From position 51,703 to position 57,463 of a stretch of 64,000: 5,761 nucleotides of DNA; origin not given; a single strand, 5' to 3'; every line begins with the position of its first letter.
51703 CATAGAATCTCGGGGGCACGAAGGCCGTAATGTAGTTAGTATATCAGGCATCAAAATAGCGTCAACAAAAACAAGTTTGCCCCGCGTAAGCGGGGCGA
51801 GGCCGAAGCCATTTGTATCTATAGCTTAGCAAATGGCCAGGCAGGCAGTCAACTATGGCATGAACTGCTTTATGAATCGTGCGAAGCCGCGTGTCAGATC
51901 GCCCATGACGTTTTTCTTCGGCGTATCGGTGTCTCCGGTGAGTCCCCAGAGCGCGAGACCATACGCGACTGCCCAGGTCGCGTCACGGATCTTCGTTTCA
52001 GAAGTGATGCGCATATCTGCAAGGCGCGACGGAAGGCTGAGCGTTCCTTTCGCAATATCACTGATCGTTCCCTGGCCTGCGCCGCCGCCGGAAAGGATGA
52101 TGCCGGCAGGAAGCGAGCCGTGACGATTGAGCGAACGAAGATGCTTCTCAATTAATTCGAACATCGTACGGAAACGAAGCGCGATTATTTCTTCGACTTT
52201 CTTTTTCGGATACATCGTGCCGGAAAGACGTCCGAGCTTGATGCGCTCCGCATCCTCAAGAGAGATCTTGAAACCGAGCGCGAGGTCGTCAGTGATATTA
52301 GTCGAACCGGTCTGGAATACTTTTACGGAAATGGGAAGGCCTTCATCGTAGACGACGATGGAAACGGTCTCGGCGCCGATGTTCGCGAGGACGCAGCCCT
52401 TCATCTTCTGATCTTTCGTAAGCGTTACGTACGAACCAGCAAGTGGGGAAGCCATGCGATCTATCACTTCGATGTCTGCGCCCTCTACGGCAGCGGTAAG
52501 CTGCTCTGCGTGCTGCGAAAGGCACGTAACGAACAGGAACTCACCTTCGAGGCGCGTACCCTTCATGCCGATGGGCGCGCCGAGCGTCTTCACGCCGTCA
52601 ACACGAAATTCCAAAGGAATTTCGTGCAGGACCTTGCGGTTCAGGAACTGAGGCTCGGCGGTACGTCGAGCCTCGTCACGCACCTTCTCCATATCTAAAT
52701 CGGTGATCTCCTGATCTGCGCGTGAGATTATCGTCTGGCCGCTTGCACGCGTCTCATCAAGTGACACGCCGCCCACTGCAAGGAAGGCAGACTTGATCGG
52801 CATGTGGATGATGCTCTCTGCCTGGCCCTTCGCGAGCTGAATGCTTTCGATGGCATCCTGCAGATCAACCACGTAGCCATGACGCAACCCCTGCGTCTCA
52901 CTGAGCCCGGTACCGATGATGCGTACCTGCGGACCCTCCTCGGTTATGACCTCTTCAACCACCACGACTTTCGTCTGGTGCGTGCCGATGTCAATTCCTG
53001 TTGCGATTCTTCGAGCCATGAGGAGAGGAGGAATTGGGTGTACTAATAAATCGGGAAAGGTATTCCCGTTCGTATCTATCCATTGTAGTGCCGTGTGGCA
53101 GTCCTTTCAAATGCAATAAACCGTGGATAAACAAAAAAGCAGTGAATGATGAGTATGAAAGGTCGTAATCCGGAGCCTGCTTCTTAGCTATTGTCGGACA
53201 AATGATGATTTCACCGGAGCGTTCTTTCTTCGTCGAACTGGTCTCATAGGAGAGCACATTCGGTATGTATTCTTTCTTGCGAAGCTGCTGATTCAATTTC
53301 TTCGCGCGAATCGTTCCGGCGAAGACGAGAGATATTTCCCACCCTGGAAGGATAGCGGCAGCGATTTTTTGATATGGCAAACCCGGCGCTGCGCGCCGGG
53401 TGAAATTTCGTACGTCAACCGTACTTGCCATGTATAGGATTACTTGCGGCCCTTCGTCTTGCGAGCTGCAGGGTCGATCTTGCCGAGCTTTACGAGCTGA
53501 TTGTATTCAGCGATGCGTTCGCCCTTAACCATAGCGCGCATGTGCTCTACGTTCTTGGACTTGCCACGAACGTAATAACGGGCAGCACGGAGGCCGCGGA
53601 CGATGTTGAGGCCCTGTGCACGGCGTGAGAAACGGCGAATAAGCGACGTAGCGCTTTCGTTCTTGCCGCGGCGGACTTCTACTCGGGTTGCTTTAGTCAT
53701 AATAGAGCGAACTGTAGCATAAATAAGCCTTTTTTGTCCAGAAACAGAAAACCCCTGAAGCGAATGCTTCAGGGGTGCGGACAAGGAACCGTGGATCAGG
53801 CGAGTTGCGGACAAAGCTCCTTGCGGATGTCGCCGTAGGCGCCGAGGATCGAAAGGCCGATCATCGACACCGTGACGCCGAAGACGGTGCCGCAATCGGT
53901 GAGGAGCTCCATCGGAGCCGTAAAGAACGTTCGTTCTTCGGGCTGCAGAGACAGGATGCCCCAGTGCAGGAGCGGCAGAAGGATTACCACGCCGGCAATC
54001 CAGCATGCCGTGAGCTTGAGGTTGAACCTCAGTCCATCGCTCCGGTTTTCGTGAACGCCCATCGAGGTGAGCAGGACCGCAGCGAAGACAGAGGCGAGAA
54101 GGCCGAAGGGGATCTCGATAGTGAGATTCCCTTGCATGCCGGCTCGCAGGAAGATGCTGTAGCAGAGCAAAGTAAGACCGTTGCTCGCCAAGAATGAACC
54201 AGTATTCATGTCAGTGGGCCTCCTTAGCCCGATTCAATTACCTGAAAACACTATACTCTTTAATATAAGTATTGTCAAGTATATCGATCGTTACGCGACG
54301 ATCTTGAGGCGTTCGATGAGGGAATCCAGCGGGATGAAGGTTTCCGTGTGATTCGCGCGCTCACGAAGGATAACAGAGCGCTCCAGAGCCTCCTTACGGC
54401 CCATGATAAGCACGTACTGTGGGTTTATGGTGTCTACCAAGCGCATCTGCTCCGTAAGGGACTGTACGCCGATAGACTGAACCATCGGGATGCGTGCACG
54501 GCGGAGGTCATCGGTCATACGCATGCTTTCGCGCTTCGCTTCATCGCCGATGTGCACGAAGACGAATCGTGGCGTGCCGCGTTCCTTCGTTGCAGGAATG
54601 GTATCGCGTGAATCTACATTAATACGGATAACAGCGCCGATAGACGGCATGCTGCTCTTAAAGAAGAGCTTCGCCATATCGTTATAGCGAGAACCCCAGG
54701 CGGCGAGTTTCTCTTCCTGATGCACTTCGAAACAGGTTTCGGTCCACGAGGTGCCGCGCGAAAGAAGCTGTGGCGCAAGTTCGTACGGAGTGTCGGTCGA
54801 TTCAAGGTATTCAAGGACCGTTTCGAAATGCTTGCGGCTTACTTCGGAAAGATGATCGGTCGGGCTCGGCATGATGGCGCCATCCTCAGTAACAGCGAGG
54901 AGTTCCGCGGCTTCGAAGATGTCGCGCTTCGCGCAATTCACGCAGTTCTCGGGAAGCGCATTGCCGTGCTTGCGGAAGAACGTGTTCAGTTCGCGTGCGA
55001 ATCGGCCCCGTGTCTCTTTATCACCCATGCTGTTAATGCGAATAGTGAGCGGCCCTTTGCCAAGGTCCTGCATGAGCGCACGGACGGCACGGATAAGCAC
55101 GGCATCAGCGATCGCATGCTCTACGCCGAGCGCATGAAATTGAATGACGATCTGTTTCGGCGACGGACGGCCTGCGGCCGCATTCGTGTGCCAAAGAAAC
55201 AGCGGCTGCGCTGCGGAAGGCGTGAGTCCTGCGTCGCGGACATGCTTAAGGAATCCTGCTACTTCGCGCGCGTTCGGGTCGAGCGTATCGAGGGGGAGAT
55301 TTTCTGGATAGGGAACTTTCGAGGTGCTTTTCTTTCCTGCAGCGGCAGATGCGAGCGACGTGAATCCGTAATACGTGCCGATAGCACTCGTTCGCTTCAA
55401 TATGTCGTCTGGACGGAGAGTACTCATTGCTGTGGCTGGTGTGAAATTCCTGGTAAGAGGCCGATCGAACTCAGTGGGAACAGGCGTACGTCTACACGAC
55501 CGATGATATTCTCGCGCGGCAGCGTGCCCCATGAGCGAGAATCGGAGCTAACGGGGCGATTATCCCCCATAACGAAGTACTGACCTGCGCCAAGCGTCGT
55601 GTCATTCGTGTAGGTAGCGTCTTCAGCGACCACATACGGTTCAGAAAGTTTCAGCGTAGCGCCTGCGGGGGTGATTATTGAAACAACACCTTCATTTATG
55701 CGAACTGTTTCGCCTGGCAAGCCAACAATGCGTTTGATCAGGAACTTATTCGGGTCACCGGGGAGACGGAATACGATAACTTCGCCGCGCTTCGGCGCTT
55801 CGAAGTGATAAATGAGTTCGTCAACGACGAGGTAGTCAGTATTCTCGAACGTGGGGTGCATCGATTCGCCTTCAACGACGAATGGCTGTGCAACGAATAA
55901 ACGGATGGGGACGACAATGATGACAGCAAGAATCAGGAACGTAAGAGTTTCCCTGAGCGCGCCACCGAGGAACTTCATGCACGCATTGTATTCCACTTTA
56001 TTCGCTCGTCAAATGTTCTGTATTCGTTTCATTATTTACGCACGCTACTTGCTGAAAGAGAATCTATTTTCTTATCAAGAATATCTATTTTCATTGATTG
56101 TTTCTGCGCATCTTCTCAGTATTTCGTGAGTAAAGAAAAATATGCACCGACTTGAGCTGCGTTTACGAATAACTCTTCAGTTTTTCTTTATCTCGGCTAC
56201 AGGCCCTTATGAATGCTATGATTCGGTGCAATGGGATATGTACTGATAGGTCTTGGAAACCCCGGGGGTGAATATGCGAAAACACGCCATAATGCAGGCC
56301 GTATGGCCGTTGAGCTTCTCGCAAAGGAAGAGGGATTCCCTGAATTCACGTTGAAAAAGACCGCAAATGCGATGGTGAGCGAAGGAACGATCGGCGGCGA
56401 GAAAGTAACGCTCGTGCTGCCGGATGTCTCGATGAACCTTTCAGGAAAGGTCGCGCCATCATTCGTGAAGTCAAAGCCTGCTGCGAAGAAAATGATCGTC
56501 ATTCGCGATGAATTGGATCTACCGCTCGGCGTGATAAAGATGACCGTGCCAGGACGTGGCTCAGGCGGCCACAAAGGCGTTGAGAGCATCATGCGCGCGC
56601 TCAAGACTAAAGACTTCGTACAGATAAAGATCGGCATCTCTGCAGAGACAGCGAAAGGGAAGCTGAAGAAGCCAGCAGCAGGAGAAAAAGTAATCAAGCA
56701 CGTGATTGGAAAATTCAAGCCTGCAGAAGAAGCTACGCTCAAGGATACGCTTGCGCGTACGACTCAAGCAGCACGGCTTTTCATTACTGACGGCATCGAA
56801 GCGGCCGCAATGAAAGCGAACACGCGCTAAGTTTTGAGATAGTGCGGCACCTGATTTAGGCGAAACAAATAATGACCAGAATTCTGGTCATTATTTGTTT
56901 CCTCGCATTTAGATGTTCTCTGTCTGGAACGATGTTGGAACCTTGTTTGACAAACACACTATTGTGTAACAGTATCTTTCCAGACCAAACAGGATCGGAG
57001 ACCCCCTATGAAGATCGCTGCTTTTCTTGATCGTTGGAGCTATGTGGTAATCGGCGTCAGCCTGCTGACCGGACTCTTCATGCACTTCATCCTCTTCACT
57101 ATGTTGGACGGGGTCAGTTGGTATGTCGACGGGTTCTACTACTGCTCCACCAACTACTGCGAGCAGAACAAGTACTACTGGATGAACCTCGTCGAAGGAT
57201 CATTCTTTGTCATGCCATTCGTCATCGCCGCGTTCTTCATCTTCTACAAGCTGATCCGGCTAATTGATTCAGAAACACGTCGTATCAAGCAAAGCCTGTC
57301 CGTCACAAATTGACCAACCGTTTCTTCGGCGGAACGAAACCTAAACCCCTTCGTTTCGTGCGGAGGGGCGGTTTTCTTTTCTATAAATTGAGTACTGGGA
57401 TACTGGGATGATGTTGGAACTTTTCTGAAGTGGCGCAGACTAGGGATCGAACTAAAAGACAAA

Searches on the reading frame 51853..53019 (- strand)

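Call 69: search_protein_families(library=pfam, max_evalue=0.00001, proteins=[window:51853-53019:-])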
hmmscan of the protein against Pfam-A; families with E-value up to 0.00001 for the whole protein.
window:51853-53019:- (388 aa): 3 families
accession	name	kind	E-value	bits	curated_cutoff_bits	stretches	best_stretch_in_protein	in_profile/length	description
PF14450.12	FtsA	-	7.2e-18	65.6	31.8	1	210-354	1-127/127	Cell division protein FtsA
PF02491.25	SHS2_FTSA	-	1.2e-14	54.8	25.4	1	92-165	9-79/79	SHS2 domain inserted in FTSA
PF11104.14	PilM_2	-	8.7e-06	25.3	27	0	162-357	129-337/340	Type IV pilus assembly protein PilM;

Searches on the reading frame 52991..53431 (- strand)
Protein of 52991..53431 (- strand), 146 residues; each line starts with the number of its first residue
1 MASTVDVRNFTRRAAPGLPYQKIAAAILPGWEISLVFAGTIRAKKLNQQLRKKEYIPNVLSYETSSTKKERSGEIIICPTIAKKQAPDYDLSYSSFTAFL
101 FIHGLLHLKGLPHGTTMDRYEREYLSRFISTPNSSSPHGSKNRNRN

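Call 49: search_protein_families(library=pfam, max_evalue=0.001, proteins=[window:52991-53431:-])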
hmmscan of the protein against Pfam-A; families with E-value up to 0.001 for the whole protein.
window:52991-53431:- (146 aa): 1 family
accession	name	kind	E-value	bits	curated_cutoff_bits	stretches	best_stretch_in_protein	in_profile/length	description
PF02130.23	YbeY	-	5.5e-19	68.7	25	1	29-120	26-116/129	Endoribonuclease YbeY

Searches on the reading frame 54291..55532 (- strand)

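Call 50: search_protein_families(library=pfam, max_evalue=0.001, proteins=[window:54291-55532:-])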
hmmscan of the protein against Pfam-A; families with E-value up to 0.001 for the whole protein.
window:54291-55532:- (413 aa): 1 family
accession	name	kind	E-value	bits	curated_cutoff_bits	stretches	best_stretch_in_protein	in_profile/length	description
PF03129.25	HGTP_anticodon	-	9.1e-05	23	21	1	327-410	6-92/94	Anticodon binding domain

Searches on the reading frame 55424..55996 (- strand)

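Call 70: search_protein_families(library=pfam, max_evalue=0.00001, proteins=[window:55424-55996:-])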
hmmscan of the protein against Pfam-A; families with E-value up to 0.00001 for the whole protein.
window:55424-55996:- (190 aa): 2 families
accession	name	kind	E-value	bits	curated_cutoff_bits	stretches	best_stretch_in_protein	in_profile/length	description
PF10502.14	Peptidase_S26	-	5.8e-44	150.4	22.9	1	15-172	2-167/168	Signal peptidase, peptidase S26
PF00717.28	Peptidase_S24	-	1.7e-06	28.1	23.3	1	40-99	39-90/116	Peptidase S24-like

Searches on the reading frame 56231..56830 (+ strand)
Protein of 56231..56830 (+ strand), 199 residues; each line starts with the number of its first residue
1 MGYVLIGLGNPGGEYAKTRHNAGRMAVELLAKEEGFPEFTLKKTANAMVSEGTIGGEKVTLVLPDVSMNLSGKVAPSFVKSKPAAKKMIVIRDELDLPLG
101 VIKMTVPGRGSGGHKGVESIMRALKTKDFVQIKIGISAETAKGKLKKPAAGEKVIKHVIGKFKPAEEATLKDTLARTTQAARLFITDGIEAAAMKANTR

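Call 21: find_encoding_contigs(protein=window:56231-56830:+, flank=10000, max_places=8)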
Protein window:56231-56830:+ (199 aa): 1 contig read that carries it; 1 place shown.
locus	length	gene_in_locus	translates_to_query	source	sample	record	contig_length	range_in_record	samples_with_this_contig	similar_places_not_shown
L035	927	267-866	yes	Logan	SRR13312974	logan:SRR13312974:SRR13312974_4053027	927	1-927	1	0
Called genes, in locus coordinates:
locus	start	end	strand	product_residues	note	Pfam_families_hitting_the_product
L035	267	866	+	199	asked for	PF01195:Pept_tRNA_hydro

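Call 29: find_homologous_proteins(query=window:56231-56830:+, max_evalue=1e-30)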
Query window:56231-56830:+ (199 aa): 3133 proteins with E <= 1e-30 among 5436 candidates; the best 120 are listed.
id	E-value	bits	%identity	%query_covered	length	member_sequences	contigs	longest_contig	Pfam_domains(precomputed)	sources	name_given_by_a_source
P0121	7.3e-120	416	100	100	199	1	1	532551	PF01195.26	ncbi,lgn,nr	ncbi:MAG: Aminoacyl-tRNA hydrolase, peptidyl-tRNA hydrolase, family [Parcubacteria group bacterium]|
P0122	2.0e-109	382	90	100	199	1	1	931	PF01195.26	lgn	-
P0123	1.1e-104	366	87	100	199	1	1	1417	PF01195.26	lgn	-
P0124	3.7e-104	365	86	100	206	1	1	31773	PF01195.26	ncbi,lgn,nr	ncbi:MAG: Aminoacyl-tRNA hydrolase, peptidyl-tRNA hydrolase, family [Parcubacteria group bacterium]|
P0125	4.1e-104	364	87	100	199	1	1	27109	PF01195.26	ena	-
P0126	4.5e-104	364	86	100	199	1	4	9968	PF01195.26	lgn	-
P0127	4.9e-104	364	86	100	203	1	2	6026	PF01195.26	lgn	-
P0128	4.1e-103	361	85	100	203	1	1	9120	PF01195.26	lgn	-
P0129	5.9e-102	357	85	100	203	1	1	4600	PF01195.26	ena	-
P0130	5.2e-101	354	83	100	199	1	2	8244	PF01195.26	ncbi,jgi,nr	ncbi:MAG TPA: aminoacyl-tRNA hydrolase [Candidatus Paceibacterota bacterium]|jgi:PTH1 family peptidy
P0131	1.8e-100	353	83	100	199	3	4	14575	PF01195.26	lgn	-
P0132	2.9e-100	352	82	100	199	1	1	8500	PF01195.26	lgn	-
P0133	7.9e-99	347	84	100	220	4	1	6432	PF01195.26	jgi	jgi:PTH1 family peptidyl-tRNA hydrolase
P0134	9.0e-98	344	80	100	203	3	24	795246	PF01195.26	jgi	jgi:PTH1 family peptidyl-tRNA hydrolase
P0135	2.7e-97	342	78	100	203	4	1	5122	PF01195.26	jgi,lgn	-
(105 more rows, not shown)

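Call 30: find_encoding_contigs(protein=P0125, flank=4000, max_places=2)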
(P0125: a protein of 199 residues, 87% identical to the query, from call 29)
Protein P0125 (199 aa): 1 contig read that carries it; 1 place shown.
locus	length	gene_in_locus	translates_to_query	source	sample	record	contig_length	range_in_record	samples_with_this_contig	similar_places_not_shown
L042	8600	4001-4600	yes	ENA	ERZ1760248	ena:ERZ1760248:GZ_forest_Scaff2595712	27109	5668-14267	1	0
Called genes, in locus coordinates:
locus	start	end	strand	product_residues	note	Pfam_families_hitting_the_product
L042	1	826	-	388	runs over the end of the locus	PF02491:SHS2_FTSA, PF11104:PilM_2 (weak), PF14450:FtsA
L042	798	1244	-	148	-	PF02130:YbeY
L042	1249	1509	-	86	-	-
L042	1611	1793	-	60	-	PF04964:Flp_Fap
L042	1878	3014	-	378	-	-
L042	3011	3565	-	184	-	PF10502:Peptidase_S26, PF00717:Peptidase_S24 (weak)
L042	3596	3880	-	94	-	-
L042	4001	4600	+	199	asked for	PF01195:Pept_tRNA_hydro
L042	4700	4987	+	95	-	-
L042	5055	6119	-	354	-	PF23459:S1_RRP5 (faint), PF00575:S1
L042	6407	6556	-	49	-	-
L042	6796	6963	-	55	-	-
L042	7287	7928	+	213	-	PF13483:Lactamase_B_3, PF12706:Lactamase_B_2 (weak)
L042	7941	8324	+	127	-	-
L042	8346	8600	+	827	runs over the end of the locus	PF00521:DNA_topoisoIV, PF03989:DNA_gyraseA_C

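Call 31: find_encoding_contigs(protein=P0124, flank=4000, max_places=2)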
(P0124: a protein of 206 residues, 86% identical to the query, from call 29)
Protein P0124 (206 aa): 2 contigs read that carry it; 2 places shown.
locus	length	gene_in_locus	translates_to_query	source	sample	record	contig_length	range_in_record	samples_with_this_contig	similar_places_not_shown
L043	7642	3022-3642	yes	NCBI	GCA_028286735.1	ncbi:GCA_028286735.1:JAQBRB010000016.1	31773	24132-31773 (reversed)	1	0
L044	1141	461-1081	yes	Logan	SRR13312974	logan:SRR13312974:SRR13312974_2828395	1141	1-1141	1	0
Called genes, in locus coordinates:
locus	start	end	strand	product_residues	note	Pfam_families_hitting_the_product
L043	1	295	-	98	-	PF02130:YbeY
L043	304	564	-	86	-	-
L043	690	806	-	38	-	-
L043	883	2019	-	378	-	PF03129:HGTP_anticodon (faint)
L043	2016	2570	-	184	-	PF10502:Peptidase_S26, PF00717:Peptidase_S24 (weak)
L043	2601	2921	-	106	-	-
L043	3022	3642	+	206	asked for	PF01195:Pept_tRNA_hydro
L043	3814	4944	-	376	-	PF21543:CvfB_2nd (faint), PF00575:S1, PF23459:S1_RRP5 (weak)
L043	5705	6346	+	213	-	PF13483:Lactamase_B_3, PF12706:Lactamase_B_2 (weak)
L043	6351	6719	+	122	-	-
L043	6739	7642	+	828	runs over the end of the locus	PF00521:DNA_topoisoIV, PF03989:DNA_gyraseA_C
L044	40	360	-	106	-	-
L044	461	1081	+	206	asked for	PF01195:Pept_tRNA_hydro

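Call 32: find_encoding_contigs(protein=P0126, flank=4000, max_places=4)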
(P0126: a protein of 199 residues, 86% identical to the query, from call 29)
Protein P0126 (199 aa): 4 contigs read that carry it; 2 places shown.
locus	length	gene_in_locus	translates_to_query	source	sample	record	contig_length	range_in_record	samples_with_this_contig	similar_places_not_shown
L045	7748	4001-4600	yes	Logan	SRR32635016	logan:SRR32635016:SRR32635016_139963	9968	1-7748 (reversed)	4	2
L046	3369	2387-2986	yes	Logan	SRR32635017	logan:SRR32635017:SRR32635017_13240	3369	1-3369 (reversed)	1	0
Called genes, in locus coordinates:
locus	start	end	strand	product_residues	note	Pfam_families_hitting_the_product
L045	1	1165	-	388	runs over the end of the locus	PF02491:SHS2_FTSA, PF11104:PilM_2 (weak), PF14450:FtsA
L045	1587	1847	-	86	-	-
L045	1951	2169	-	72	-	-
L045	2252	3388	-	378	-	PF03129:HGTP_anticodon (faint)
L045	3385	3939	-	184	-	PF10502:Peptidase_S26, PF00717:Peptidase_S24 (weak)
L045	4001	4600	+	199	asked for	PF01195:Pept_tRNA_hydro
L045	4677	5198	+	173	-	-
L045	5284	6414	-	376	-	PF23459:S1_RRP5 (faint), PF00575:S1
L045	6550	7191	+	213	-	PF13483:Lactamase_B_3, PF12706:Lactamase_B_2 (weak)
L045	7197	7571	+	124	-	-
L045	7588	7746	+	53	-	?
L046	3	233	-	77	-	?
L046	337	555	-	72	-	-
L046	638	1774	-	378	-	PF03129:HGTP_anticodon (faint)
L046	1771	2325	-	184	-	PF10502:Peptidase_S26, PF00717:Peptidase_S24 (weak)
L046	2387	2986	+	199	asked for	PF01195:Pept_tRNA_hydro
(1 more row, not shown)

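Call 51: find_encoding_contigs(protein=P0122, flank=3000, max_places=3)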
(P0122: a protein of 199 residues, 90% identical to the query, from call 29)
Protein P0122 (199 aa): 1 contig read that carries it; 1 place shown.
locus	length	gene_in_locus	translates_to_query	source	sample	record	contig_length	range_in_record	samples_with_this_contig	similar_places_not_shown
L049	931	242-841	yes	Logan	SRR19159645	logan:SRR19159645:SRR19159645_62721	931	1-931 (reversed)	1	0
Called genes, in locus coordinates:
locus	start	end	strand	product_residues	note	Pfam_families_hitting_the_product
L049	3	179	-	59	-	?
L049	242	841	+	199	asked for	PF01195:Pept_tRNA_hydro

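Call 52: find_encoding_contigs(protein=P0123, flank=3000, max_places=3)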
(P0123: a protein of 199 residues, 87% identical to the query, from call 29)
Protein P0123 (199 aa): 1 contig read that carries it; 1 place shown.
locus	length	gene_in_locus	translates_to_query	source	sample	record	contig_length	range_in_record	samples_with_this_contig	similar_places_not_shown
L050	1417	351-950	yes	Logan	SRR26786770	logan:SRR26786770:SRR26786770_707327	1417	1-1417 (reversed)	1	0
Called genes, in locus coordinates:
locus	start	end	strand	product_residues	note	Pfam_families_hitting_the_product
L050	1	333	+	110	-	?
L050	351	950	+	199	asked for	PF01195:Pept_tRNA_hydro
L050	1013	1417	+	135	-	?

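Call 73: list_cluster_members(proteins=[P0121, P0124])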
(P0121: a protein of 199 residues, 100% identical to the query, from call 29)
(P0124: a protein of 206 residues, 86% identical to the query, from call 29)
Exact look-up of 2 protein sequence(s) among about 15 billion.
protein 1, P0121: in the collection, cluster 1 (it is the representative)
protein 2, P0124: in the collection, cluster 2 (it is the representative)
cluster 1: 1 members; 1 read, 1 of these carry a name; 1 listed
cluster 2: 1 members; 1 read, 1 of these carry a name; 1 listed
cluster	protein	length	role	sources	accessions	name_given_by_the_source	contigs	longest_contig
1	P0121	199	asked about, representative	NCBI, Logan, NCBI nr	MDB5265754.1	MAG: Aminoacyl-tRNA hydrolase, peptidyl-tRNA hydrolase, family [Parcubacteria group ... | Aminoacyl-tRNA hydrolase, peptidyl-tRNA hydrolase, family [Parcubacteria group bacterium]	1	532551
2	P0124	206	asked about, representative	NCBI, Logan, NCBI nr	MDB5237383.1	MAG: Aminoacyl-tRNA hydrolase, peptidyl-tRNA hydrolase, family [Parcubacteria group ... | Aminoacyl-tRNA hydrolase, peptidyl-tRNA hydrolase, family [Parcubacteria group bacterium]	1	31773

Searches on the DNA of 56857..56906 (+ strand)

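Call 68: search_dna_similar(query=window:56857-56906:+, collection=plasmids, mode=distant, max_evalue=10, max_rows=15)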
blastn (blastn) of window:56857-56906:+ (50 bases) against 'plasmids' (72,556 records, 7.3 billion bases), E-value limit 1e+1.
Records with a match: 1; places in all: 1; records where one place covers at least 80% of the query: 0.
Best place of each record, by identity: 90-95% 1.
By first word of the organism name: Acetobacter 1.
By predicted mobility (MOB-suite, as given by PLSDB): conjugative 1.
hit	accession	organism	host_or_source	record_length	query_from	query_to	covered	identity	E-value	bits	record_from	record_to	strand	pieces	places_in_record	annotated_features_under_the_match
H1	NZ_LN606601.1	Acetobacter senegalensis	-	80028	5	28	48%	91.7%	3e+0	36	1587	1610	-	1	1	TonB-dependent receptor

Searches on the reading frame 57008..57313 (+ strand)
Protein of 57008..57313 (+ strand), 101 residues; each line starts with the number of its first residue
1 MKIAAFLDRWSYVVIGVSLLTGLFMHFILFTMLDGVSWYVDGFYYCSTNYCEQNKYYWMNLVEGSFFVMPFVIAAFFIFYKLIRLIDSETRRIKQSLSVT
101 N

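Call 15: find_encoding_contigs(protein=window:57008-57313:+, flank=10000, max_places=6)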
Protein window:57008-57313:+ (101 aa): no gene with exactly this product is on record in the collection.

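Call 37: search_protein_families(library=pfam, max_evalue=0.01, proteins=[window:57008-57313:+])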
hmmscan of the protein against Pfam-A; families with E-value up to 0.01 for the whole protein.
window:57008-57313:+ (101 aa): 0 families
